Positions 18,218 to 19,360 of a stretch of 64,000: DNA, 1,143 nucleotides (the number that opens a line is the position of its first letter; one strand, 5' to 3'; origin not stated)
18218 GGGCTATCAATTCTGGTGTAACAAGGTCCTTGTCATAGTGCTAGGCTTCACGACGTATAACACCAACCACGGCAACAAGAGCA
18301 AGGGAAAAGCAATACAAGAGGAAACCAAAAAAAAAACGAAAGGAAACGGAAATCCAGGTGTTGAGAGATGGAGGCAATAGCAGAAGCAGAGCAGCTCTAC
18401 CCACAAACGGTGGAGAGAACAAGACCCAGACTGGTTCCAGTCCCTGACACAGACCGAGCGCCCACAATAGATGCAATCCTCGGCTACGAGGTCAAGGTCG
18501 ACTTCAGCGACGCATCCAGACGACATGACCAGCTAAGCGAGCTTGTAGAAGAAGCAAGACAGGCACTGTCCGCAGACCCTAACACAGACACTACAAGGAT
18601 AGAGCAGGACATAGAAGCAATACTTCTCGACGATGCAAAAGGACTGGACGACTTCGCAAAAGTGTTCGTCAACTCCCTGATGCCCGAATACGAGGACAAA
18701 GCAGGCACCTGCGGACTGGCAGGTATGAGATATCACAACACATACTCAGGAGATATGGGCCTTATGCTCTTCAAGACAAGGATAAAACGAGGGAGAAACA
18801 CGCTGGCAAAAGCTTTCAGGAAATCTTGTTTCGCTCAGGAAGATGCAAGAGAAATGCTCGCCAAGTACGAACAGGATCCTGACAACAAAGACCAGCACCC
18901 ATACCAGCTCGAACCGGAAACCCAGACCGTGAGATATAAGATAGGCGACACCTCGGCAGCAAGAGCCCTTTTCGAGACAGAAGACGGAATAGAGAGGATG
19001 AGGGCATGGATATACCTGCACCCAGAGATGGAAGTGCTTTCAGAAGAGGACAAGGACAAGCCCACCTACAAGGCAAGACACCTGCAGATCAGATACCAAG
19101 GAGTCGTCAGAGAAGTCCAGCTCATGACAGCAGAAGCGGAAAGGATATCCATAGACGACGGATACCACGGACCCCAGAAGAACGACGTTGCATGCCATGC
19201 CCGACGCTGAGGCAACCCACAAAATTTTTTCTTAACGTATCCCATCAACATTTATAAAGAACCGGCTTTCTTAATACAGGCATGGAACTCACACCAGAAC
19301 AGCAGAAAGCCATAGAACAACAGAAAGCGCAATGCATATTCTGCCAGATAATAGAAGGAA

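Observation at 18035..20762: RelA/SpoT-fold nucleotidyltransferase with coupled small upstream ORF and two degenerate HIT-fold neighbours: candidate archaeal alarmone or toxSAS-like module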

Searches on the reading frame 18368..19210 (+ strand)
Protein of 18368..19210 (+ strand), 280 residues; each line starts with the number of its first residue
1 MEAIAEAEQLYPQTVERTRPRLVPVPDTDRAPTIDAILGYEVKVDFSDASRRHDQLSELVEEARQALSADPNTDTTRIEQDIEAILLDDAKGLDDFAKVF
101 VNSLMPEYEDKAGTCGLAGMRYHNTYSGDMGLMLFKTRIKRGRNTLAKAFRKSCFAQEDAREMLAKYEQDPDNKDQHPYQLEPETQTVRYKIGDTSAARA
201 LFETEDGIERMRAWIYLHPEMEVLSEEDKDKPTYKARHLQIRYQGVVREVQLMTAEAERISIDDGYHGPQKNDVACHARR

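Call 3: search_protein_families(library=pfam, proteins=[window:18368-19210:+], max_evalue=1)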
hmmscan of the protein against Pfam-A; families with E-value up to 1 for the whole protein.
window:18368-19210:+ (280 aa): 1 family
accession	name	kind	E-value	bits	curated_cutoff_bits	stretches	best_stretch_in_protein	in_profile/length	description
PF13428.12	TPR_14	-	0.45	11.8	23.5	0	48-77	9-38/44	Tetratricopeptide repeat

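Call 4: search_protein_families(library=ncbifam, proteins=[window:18368-19210:+], max_evalue=1)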
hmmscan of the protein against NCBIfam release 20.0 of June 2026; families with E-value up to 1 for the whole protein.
window:18368-19210:+ (280 aa): 2 families
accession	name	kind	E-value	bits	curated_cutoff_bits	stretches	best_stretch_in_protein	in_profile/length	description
NF007215.0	PRK09637.1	equivalog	0.0015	18.5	212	1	95-174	98-178/181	RNA polymerase sigma factor SigZ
TIGR02959.1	SigZ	equivalog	0.0021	17.9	168.65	1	96-169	93-167/170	RNA polymerase sigma factor SigZ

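Call 7: search_solved_structures(query=window:18368-19210:+, max_evalue=10, show_alignments=2)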
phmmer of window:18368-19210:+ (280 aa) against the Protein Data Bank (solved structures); distinct sequences matched with E-value up to 10: 0.

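Call 8: find_homologous_proteins(query=window:18368-19210:+, max_evalue=0.01)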
Query window:18368-19210:+ (280 aa): 3 proteins with E <= 0.01 among 1597 candidates.
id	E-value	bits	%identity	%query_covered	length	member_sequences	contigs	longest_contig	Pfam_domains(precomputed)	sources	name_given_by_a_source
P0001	1.6e-183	626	100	100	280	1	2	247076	-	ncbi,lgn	-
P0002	6.8e-78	280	53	98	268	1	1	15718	-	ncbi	-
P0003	4.2e-73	264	50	99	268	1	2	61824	-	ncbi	ncbi:MAG: hypothetical protein V1729_02650 [Candidatus Woesearchaeota archaeon]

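Call 12: find_encoding_contigs(protein=P0002, flank=6000, max_places=3)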
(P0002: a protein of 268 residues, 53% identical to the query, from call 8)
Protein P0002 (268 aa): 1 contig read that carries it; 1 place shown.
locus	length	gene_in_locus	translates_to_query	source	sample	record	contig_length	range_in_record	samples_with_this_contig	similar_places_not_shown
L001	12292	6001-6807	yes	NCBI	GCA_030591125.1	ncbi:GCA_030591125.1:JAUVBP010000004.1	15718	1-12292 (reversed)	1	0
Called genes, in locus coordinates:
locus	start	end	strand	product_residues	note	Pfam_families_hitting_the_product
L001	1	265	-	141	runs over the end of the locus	-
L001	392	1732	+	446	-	PF00474:SSF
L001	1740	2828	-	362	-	PF00579:tRNA-synt_1b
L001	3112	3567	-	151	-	PF01877:RNA_binding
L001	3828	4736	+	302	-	PF06550:SPP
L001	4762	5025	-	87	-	-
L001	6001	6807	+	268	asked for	-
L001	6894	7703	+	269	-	PF11969:DcpS_C, PF01230:HIT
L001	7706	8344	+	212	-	PF01230:HIT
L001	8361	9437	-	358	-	PF01966:HD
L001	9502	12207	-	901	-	PF00133:tRNA-synt_1, PF01406:tRNA-synt_1e (faint), PF09334:tRNA-synt_1g, PF13603:tRNA-synt_1_2, PF00133:tRNA-synt_1, PF09334:tRNA-synt_1g (weak), PF08264:Anticodon_1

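Call 13: find_encoding_contigs(protein=P0003, flank=6000, max_places=3)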
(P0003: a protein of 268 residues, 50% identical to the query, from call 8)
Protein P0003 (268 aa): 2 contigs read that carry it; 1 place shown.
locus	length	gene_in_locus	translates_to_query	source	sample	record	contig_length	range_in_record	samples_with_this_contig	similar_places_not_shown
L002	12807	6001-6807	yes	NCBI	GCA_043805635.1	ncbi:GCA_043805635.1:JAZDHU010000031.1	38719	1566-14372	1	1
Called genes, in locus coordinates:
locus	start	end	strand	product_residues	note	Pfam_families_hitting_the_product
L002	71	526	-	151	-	PF01877:RNA_binding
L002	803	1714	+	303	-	PF06550:SPP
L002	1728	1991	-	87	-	-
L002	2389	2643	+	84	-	-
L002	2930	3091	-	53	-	-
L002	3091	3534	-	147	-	-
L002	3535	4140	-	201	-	-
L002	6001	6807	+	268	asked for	-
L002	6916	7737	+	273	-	PF11969:DcpS_C, PF01230:HIT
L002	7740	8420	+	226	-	PF01230:HIT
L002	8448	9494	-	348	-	PF01966:HD, PF13286:HD_assoc (weak)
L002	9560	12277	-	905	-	PF00133:tRNA-synt_1, PF01406:tRNA-synt_1e (faint), PF09334:tRNA-synt_1g, PF13603:tRNA-synt_1_2, PF00133:tRNA-synt_1, PF09334:tRNA-synt_1g (weak), PF08264:Anticodon_1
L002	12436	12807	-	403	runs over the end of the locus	-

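Call 18: predict_structure(alignment_id=A1)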
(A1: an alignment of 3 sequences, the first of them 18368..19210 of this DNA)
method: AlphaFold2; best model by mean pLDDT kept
length: 280 residues; sequences in the alignment: 3
mean_pLDDT: 53.4   pTM: 0.46
mean pLDDT of the five models: 53.4, 46.1, 46.0, 40.5, 40.1
residues with pLDDT >= 90: 0; 70-90: 38; 50-70: 131; < 50: 111
segments of 3 or more residues with pLDDT < 50: 1-52, 104-117, 154-157, 193-201, 232-234, 254-280
pLDDT, mean of each block of 10 residues (from residue 1): 29 32 36 42 36 62 67 73 63 53 42 44 55 63 63 51 65 65 53 47 58 72 73 58 69 48 40 32
secondary structure, 60 per line:
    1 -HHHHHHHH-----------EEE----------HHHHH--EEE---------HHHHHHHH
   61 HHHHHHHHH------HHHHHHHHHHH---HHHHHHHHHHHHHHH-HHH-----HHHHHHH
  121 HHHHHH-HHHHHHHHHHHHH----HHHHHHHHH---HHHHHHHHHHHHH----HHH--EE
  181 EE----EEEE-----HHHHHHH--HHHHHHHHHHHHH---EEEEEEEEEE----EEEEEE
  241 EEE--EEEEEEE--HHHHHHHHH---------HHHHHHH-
elements in order: H2-9 E21-23 H34-38 E41-43 H53-69 H76-86 H90-104 H114-126 H128-140 H145-153 H157-169 E179-182 E187-190 H196-202 H205-217 E221-230 E235-243 E246-252 H255-263 H273-279

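Call 20: search_protein_representatives(alignment_id=A1)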
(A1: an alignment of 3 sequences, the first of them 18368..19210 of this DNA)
Query: 3 sequences, 268 profile positions. Proteins with E-value up to 0.001 (for the whole library): 14; up to 1e-10: 11; up to 1e-30: 5. The best 14 are listed.
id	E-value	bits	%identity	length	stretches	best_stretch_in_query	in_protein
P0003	3.1e-160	548.2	-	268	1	1-268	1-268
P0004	4.3e-64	233.0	-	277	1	11-264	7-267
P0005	1.0e-63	231.8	-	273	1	23-266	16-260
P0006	3.8e-41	157.8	-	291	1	1-262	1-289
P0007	6.2e-32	127.6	-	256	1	29-259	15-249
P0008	8.7e-30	120.5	-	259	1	38-264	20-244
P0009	2.9e-28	115.6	-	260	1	27-256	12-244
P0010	2.7e-17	79.6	-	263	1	38-255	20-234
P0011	1.2e-16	77.4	-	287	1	12-252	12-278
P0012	2.5e-15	73.1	-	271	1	37-266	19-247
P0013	6.1e-11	58.8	-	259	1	36-265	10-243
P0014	2.9e-10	56.6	-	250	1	37-250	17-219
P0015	5.7e-07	45.8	-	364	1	22-234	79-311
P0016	4.7e-06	42.7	-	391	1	27-256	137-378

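Call 23: search_protein_families(library=pfam, alignment_id=A3, max_evalue=1)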
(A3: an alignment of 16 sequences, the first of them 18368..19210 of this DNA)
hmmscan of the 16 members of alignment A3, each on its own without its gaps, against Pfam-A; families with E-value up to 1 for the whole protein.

A. member 1, window:18368-19210:+ (280 aa): 1 family
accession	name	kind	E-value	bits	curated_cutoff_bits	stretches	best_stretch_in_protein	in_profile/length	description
PF13428.12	TPR_14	-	0.45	11.8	23.5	0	48-77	9-38/44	Tetratricopeptide repeat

B. families by the number of members that match (of 16 scanned): 8 families
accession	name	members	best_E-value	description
PF04607.23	RelA_SpoT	9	5.5e-05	Region found in RelA / SpoT proteins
PF20016.6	ThsA_Macro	1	0.077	Thoeris protein ThsA, Macro domain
PF11838.14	ERAP1_C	1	0.16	ERAP1-like C-terminal domain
PF20271.3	CATASP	1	0.16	CATRA-Associated Small Protein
PF08465.15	Herpes_TK_C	1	0.19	Thymidine kinase from Herpesvirus C-terminal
PF24500.1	DUF7589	1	0.2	Domain of unknown function (DUF7589)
PF13428.12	TPR_14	1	0.45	Tetratricopeptide repeat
PF23418.1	DUF7108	1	0.48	Domain of unknown function (DUF7108)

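Call 24: search_solved_structures(query=A3, max_evalue=10, show_alignments=3)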
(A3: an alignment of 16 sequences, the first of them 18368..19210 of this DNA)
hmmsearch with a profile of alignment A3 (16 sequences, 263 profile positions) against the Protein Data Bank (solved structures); distinct sequences matched with E-value up to 10: 25.
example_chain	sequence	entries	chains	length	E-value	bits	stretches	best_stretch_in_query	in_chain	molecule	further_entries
3l9d_A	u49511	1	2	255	5e-09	38.9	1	152-241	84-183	Putative GTP pyrophosphokinase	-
6fgk_A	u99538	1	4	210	1.8e-08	37.1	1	113-238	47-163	GTP pyrophosphokinase YwaC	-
2be3_A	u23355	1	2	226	1.9e-07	33.7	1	165-239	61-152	GTP pyrophosphokinase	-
5f2v_V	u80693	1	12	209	4.4e-07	32.6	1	169-239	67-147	GTP pyrophosphokinase YjbM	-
5ded_D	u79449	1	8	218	5.3e-07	32.3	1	169-239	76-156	GTP pyrophosphokinase YjbM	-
5dec_A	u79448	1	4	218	5.4e-07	32.3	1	169-239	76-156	GTP pyrophosphokinase YjbM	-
6fgj_A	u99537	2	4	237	3e-05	26.5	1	114-232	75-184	GTP pyrophosphokinase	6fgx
6ewz_A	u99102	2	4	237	4.1e-05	26.1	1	114-233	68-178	GTP pyrophosphokinase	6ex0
5iqr_8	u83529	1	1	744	0.0001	24.8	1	149-241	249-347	GTP pyrophosphokinase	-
5kps_A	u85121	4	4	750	0.0001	24.8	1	149-241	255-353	GTP pyrophosphokinase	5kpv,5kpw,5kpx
5l3p_z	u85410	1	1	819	0.00015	24.3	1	149-241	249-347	GTP pyrophosphokinase,GTP pyrophosphokinase,GTP pyrophosphokinase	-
6s2t_A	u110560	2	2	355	0.00054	22.4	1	151-238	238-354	(P)ppGpp synthetase I, SpoT/RelA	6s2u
7ohg_A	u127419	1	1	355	0.00054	22.4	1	151-238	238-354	Guanosine-3',5'-bis(Diphosphate) 3'-pyrophosphohydrolase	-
6s2v_A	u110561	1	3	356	0.00055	22.4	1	151-238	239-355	(P)ppGpp synthetase I, SpoT/RelA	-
1vj7_A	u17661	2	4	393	0.00089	21.7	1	157-242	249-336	Bifunctional RELA/SPOT | Bifunctional (p)ppGpp synthase/hydrolase RelA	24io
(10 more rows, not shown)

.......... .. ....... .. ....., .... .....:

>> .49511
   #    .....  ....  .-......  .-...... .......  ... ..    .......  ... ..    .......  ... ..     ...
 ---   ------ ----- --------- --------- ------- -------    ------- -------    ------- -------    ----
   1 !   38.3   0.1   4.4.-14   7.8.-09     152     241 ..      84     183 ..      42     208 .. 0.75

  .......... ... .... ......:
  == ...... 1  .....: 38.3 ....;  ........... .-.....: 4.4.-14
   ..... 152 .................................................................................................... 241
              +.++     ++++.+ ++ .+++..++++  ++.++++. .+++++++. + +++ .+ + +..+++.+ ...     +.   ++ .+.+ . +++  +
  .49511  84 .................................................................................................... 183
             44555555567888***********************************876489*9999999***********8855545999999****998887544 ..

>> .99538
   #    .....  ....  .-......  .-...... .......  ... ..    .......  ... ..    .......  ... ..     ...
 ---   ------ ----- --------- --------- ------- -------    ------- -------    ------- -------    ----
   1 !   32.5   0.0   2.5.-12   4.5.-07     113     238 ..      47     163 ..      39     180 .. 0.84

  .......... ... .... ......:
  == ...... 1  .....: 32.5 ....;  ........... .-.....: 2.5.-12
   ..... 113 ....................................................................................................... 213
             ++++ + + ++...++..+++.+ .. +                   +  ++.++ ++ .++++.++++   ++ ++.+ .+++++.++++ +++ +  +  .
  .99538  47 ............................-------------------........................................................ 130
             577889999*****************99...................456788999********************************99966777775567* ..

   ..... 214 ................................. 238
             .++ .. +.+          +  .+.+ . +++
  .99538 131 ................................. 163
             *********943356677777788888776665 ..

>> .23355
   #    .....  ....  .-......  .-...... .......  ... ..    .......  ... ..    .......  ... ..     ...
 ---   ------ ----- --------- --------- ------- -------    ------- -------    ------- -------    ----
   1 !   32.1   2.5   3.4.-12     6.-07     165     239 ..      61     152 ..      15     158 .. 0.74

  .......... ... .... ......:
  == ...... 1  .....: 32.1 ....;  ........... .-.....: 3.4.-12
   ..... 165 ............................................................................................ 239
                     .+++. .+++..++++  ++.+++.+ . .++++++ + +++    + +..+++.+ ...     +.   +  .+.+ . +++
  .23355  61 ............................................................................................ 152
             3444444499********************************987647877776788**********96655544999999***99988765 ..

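Call 26: fold_search(model_id=the predicted structure, library=pdb)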
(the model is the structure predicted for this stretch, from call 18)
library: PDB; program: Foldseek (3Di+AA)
matches with E <= 10: 535; with E <= 0.001: 0
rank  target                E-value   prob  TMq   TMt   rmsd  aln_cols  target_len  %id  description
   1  9q6a_B                1.2e-01  0.14  0.13  0.16  20.3       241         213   11  Crystal structure of octameric COMMD-like protein MBK5214510 from Flavobacteriaceae bacterium (released 2025-10-01)
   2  9q6a_A                1.7e-01  0.12  0.13  0.16  20.6       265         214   10  Crystal structure of octameric COMMD-like protein MBK5214510 from Flavobacteriaceae bacterium (released 2025-10-01)
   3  7r97_A                2.5e-01  0.09  0.11  0.13  17.6       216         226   12  Crystal structure of postcleavge complex of Escherichia coli RNase III (released 2022-07-20)
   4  9q6c_A                2.9e-01  0.05  0.10  0.12  21.6       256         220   12  Cryo-EM structure of octameric COMMD-like protein MBK5214510 from Flavobacteriaceae bacterium (released 2025-10-01)
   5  1g4u_S                3.4e-01  0.13  0.20  0.17  16.0       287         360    8  CRYSTAL STRUCTURE OF THE SALMONELLA TYROSINE PHOSPHATASE AND GTPASE ACTIVATING PROTEIN SPTP BOUND TO RAC1 (released 2001-01-24)
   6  1yyw_A                4.1e-01  0.04  0.11  0.13  17.8       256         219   10  Crystal structure of RNase III from Aquifex aeolicus complexed with double stranded RNA at 2.8-Angstrom Resolution (released 2005-11-22)
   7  2nug_B                4.4e-01  0.08  0.13  0.16  17.6       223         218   10  Crystal structure of RNase III from Aquifex aeolicus complexed with ds-RNA at 1.7-Angstrom Resolution (released 2007-11-20)
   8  2nug_A                4.4e-01  0.07  0.13  0.15  17.6       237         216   10  Crystal structure of RNase III from Aquifex aeolicus complexed with ds-RNA at 1.7-Angstrom Resolution (released 2007-11-20)
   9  2gp0                  5.1e-01  0.25  0.09  0.08   4.4        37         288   32  HePTP Catalytic Domain (residues 44-339), S225D mutant (released 2006-05-09)
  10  2qdc                  5.3e-01  0.25  0.09  0.09   4.4        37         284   32  Crystal structure of the HePTP catalytic domain D236A mutant (released 2008-06-24)
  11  8qqi_B                5.3e-01  0.08  0.12  0.09  11.1       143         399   11  E.coli DNA gyrase in complex with 217 bp substrate DNA and LEI-800 (released 2024-06-19)
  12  9kby_A                5.9e-01  0.08  0.16  0.09  14.8       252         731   11  Cryo-EM structure of DCL4-Hairpin RNA complex (released 2026-02-18)
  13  1zc0                  6.6e-01  0.23  0.09  0.09   4.4        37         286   32  Crystal structure of human hematopoietic tyrosine phosphatase (HePTP) catalytic domain (released 2005-12-06)
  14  2qdp                  6.9e-01  0.23  0.09  0.08   4.3        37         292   32  Crystal structure of the HePTP catalytic domain C270S mutant crystallized in ammonium acetate (released 2008-06-24)
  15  2hvl                  7.3e-01  0.21  0.09  0.09   4.3        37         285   32  Crystal structure of the HePTP catalytic domain C270S mutant (released 2007-08-07)
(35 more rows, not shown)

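Call 32: find_homologous_proteins(query=A3, max_evalue=0.001)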
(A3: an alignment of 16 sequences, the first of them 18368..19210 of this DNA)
Query A3 (16 sequences) (280 aa, profile of the alignment): 4 proteins with E <= 0.001 among 8000 candidates.
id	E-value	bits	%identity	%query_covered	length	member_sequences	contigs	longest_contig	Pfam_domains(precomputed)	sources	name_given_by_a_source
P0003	9.9e-97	341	50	99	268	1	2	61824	-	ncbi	ncbi:MAG: hypothetical protein V1729_02650 [Candidatus Woesearchaeota archaeon]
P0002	3.4e-95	336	53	98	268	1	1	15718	-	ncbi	-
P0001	4.5e-91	323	100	100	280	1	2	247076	-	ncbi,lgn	-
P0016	4.6e-70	254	25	84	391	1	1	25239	-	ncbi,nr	ncbi:hypothetical protein KY362_03280 [Candidatus Woesearchaeota archaeon]|nr:hypothetical protein [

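Call 33: find_encoding_contigs(protein=P0016, flank=6000, max_places=2)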
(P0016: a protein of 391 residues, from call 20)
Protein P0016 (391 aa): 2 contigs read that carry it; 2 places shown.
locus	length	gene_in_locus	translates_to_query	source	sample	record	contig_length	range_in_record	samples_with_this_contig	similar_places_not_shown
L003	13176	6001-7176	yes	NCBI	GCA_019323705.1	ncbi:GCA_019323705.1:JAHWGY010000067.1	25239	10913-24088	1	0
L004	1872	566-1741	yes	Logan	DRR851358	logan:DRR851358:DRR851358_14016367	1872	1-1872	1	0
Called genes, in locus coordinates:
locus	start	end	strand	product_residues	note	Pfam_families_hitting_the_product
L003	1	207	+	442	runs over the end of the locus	PF01935:DUF87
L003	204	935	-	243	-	-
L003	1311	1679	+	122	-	-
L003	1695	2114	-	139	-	-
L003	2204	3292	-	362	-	PF00579:tRNA-synt_1b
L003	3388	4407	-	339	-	PF06550:SPP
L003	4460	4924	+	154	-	PF01877:RNA_binding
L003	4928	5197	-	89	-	-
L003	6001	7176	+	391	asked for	-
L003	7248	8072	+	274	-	PF11969:DcpS_C, PF01230:HIT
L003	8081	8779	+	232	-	PF01230:HIT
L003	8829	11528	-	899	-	PF00133:tRNA-synt_1, PF01406:tRNA-synt_1e (faint), PF09334:tRNA-synt_1g, PF13603:tRNA-synt_1_2, PF00133:tRNA-synt_1, PF08264:Anticodon_1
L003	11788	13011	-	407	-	-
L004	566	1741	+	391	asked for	-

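Call 34: find_encoding_contigs(protein=P0004, flank=6000, max_places=2)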
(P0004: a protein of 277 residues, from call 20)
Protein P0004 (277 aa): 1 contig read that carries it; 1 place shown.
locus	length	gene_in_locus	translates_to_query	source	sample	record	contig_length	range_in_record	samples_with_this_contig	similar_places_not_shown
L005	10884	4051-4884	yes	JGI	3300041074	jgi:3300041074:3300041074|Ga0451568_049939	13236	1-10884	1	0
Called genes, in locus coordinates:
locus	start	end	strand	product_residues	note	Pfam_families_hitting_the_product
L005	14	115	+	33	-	-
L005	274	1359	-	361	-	PF00579:tRNA-synt_1b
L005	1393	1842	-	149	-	PF01877:RNA_binding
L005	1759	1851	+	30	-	-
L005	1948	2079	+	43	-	-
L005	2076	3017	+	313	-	PF06550:SPP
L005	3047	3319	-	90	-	-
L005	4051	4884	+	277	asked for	-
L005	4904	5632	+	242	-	-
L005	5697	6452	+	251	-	PF11969:DcpS_C, PF01230:HIT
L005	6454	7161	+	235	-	PF11969:DcpS_C (weak), PF01230:HIT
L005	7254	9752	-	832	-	PF00133:tRNA-synt_1, PF09334:tRNA-synt_1g, PF13603:tRNA-synt_1_2, PF00133:tRNA-synt_1, PF08264:Anticodon_1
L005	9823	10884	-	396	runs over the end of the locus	PF04513:Baculo_PEP_C (faint)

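Call 35: find_encoding_contigs(protein=P0008, flank=6000, max_places=2)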
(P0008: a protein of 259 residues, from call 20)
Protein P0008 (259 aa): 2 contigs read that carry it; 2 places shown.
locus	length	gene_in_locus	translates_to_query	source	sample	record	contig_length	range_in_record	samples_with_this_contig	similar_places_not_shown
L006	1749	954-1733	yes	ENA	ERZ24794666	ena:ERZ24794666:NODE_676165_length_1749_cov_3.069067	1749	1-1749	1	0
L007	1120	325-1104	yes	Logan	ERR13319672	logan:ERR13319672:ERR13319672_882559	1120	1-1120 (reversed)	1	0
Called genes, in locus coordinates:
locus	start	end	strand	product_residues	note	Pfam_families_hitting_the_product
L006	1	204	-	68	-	?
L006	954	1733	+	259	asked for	-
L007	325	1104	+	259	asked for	-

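Call 36: find_encoding_contigs(protein=P0011, flank=6000, max_places=2)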
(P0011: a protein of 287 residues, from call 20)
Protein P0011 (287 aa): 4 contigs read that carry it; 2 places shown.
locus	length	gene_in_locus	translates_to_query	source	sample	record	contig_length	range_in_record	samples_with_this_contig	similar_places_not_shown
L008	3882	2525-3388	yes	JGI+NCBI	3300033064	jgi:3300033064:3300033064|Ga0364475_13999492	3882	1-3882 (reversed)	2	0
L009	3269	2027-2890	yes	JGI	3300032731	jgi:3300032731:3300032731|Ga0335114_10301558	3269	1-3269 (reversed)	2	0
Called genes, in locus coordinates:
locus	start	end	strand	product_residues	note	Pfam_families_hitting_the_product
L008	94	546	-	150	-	PF01877:RNA_binding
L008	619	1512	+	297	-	PF06550:SPP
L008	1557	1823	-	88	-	-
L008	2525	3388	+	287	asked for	-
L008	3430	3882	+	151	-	PF11969:DcpS_C, PF01230:HIT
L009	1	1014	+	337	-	?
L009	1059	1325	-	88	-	-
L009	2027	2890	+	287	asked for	-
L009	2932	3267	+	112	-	?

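Call 37: find_encoding_contigs(protein=P0015, flank=6000, max_places=2)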
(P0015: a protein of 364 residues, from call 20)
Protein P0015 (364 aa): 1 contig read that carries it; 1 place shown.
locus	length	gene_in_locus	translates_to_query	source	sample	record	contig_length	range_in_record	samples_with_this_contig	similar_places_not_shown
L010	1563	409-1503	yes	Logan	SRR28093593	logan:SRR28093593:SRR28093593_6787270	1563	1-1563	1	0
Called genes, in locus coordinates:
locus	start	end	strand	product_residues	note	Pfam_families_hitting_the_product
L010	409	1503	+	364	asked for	-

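Call 38: find_encoding_contigs(protein=P0012, flank=6000, max_places=2)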
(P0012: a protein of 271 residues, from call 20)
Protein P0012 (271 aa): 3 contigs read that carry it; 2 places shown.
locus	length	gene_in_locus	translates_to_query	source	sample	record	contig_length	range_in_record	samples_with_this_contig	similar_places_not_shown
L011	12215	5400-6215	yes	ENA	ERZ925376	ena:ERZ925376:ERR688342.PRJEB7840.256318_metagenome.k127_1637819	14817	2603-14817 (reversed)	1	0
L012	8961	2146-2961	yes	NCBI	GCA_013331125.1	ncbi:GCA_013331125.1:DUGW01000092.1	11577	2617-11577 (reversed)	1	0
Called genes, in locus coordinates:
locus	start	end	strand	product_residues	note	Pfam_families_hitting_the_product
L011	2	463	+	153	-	?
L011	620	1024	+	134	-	-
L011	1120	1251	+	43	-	-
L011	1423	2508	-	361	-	PF00579:tRNA-synt_1b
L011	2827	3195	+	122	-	-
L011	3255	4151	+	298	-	PF06550:SPP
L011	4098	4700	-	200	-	-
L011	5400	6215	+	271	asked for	-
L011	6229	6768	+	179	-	-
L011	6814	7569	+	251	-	PF11969:DcpS_C, PF01230:HIT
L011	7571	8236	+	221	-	PF01230:HIT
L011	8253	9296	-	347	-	PF01966:HD, PF13286:HD_assoc (weak)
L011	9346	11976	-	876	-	PF00133:tRNA-synt_1, PF09334:tRNA-synt_1g, PF13603:tRNA-synt_1_2, PF00133:tRNA-synt_1, PF09334:tRNA-synt_1g (weak), PF08264:Anticodon_1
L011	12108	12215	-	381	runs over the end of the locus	PF07889:DUF1664 (faint)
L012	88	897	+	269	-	PF06550:SPP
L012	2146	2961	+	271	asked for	-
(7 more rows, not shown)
